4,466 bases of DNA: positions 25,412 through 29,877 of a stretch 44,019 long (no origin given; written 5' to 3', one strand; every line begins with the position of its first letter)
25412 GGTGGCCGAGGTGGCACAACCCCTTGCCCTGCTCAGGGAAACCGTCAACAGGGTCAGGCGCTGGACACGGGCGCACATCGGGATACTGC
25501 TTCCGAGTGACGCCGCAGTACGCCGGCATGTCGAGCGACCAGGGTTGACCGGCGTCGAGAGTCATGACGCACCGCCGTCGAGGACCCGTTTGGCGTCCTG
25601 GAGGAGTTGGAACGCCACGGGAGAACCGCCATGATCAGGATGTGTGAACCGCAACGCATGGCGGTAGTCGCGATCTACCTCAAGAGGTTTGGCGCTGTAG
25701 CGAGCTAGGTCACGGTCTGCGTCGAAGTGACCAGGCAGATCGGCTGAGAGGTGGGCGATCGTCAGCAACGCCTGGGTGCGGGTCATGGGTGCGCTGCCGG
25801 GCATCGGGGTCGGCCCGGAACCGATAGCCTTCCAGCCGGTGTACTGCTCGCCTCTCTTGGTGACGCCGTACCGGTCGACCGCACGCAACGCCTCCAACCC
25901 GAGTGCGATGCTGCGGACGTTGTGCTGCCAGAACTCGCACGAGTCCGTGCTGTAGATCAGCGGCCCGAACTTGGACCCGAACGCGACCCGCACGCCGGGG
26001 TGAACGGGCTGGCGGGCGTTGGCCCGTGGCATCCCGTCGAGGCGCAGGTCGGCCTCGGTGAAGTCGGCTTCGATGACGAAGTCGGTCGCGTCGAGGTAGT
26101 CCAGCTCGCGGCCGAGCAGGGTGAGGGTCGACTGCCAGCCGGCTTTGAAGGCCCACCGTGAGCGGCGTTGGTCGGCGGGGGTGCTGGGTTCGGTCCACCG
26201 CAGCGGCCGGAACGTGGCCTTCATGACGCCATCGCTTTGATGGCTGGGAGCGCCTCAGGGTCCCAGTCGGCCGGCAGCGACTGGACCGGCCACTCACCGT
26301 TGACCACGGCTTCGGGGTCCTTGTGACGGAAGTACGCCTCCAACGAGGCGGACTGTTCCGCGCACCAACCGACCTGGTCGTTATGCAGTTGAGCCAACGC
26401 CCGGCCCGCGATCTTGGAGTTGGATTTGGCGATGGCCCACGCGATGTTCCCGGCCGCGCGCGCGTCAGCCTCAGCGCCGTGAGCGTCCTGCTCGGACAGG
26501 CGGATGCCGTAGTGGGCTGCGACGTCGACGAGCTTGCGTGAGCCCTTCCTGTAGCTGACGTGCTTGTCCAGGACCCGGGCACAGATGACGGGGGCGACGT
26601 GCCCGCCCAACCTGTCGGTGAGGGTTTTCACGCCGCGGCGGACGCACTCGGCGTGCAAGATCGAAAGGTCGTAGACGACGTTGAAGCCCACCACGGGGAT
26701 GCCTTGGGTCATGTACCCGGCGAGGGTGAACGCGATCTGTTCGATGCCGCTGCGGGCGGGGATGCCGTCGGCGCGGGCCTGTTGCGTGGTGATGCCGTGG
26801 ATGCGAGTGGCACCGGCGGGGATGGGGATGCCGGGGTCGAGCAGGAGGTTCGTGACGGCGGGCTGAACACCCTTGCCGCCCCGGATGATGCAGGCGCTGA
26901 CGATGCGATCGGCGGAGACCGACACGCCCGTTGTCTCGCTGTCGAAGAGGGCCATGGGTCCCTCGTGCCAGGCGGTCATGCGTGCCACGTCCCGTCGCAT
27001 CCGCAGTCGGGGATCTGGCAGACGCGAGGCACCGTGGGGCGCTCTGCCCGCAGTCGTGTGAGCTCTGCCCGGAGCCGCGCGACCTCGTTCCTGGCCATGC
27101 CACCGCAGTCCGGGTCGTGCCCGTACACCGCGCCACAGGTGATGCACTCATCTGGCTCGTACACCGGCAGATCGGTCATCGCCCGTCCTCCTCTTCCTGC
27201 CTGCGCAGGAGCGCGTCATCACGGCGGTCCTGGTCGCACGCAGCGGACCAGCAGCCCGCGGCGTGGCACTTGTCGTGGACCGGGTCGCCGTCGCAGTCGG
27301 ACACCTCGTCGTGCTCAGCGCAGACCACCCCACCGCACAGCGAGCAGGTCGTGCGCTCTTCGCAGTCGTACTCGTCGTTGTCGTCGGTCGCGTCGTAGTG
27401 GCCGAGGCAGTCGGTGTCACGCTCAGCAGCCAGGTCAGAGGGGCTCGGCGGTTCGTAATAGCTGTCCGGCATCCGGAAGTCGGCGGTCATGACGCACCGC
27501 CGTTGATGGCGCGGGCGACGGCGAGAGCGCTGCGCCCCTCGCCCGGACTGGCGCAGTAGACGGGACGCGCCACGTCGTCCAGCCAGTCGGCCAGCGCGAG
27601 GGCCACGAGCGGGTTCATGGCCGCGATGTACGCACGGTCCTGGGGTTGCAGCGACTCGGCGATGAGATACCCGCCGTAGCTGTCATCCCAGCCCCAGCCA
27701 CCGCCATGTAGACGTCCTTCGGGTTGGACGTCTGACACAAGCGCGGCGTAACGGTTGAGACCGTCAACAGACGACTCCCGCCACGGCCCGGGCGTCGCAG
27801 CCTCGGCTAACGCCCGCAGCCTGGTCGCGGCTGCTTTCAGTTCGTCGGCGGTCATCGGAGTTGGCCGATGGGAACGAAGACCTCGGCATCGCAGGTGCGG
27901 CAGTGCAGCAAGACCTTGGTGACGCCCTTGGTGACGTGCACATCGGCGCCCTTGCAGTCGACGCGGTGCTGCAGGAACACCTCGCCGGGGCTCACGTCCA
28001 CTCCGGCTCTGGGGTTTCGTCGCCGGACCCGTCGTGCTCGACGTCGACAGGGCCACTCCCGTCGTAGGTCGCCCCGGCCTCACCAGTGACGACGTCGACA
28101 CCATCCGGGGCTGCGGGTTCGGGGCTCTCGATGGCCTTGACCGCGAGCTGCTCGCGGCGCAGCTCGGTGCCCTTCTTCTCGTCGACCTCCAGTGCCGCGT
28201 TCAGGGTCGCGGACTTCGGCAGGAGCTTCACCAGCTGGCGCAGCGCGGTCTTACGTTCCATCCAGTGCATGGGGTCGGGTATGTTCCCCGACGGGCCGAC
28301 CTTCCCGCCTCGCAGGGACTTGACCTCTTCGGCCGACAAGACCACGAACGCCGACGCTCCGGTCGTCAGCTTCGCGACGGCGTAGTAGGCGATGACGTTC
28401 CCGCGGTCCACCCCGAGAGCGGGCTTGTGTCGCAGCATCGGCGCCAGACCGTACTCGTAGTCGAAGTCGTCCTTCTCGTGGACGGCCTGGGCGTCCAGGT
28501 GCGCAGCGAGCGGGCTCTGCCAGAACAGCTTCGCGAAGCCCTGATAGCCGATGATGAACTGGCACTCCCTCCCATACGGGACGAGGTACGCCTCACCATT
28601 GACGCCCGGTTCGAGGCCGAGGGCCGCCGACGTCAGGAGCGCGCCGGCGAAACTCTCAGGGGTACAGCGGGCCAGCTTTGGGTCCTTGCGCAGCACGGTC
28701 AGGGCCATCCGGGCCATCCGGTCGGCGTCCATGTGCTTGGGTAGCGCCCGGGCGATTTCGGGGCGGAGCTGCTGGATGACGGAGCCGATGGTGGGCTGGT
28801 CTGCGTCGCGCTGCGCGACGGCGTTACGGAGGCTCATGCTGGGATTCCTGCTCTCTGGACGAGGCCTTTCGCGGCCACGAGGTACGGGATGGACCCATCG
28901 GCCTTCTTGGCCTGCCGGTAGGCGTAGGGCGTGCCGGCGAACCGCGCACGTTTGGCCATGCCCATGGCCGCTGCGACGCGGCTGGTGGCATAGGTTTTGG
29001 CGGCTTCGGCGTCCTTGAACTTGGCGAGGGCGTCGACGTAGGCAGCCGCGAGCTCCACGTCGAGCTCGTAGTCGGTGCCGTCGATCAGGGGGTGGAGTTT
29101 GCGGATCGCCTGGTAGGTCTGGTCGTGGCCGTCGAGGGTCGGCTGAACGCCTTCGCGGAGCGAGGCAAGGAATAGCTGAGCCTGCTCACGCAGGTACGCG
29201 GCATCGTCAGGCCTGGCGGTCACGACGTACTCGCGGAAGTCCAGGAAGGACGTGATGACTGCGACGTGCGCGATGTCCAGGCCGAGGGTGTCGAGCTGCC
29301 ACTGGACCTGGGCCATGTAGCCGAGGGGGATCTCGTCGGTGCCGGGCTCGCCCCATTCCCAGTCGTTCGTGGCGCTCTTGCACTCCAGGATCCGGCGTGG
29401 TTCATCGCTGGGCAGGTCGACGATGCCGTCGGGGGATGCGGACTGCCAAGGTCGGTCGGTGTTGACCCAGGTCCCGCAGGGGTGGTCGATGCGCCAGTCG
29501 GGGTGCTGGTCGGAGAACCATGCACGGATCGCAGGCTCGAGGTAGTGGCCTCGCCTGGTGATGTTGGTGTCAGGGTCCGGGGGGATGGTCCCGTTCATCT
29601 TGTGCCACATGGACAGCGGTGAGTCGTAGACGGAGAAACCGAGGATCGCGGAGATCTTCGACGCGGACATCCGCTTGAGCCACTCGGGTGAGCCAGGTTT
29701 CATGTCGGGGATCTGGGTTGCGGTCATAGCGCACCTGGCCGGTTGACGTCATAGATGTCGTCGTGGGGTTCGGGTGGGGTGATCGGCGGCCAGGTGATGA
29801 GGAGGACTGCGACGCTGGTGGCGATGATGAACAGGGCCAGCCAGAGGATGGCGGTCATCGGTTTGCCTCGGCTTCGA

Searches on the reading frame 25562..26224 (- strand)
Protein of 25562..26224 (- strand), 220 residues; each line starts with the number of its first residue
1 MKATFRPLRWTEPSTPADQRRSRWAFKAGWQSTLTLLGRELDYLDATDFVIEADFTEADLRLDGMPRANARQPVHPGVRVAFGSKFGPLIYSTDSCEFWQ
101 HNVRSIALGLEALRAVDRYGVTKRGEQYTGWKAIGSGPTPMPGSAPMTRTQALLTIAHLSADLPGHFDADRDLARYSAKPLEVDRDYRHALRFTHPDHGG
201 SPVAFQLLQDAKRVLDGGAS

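Call 8: search_protein_families(library=phrogs, proteins=[window:25562-26224:-], max_evalue=0.001)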
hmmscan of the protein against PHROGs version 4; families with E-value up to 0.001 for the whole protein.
window:25562-26224:- (220 aa): 1 family
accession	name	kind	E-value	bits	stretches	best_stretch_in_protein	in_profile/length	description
phrog_9210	-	unknown function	2.5e-33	116.4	1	6-215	8-199/204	-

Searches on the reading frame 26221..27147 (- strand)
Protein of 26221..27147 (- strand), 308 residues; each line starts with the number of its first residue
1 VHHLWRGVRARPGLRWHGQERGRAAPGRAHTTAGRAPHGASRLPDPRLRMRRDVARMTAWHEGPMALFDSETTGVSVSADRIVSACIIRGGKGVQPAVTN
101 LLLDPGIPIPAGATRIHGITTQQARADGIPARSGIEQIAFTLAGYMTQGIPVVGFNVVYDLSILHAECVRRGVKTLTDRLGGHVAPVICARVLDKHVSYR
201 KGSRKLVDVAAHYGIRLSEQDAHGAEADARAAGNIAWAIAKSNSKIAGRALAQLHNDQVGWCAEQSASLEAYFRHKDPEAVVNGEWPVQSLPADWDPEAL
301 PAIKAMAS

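Call 8: search_protein_families(library=phrogs, proteins=[window:26221-27147:-], max_evalue=0.001)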
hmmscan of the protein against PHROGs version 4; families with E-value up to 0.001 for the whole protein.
window:26221-27147:- (308 aa): 1 family
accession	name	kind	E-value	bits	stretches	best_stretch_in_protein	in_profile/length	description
phrog_192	-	DNA, RNA and nucleotide metabolism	1.5e-35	124.3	1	55-279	98-297/397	DNA polymerase exonuclease subunit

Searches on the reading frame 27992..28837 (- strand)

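Call 8: search_protein_families(library=phrogs, proteins=[window:27992-28837:-], max_evalue=0.001)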
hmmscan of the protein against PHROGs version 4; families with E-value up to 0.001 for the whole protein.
window:27992-28837:- (281 aa): 3 families
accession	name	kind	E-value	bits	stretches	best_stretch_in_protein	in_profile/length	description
phrog_148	-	DNA, RNA and nucleotide metabolism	1.2e-72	246.6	1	7-235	19-252/387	RecT-like ssDNA annealing protein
phrog_34786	-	unknown function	3.4e-20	73.3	1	24-90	38-105/116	-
phrog_19737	-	unknown function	1.4e-05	26.3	1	40-104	35-100/108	-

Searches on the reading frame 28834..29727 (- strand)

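Call 17: search_protein_families(library=phrogs, proteins=[window:28834-29727:-], max_evalue=0.001)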
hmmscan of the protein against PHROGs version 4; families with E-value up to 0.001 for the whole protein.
window:28834-29727:- (297 aa): 1 family
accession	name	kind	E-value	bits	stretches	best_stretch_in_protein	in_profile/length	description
phrog_434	-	DNA, RNA and nucleotide metabolism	3.9e-71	241.2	1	3-282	47-332/372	RecE-like recombination exonuclease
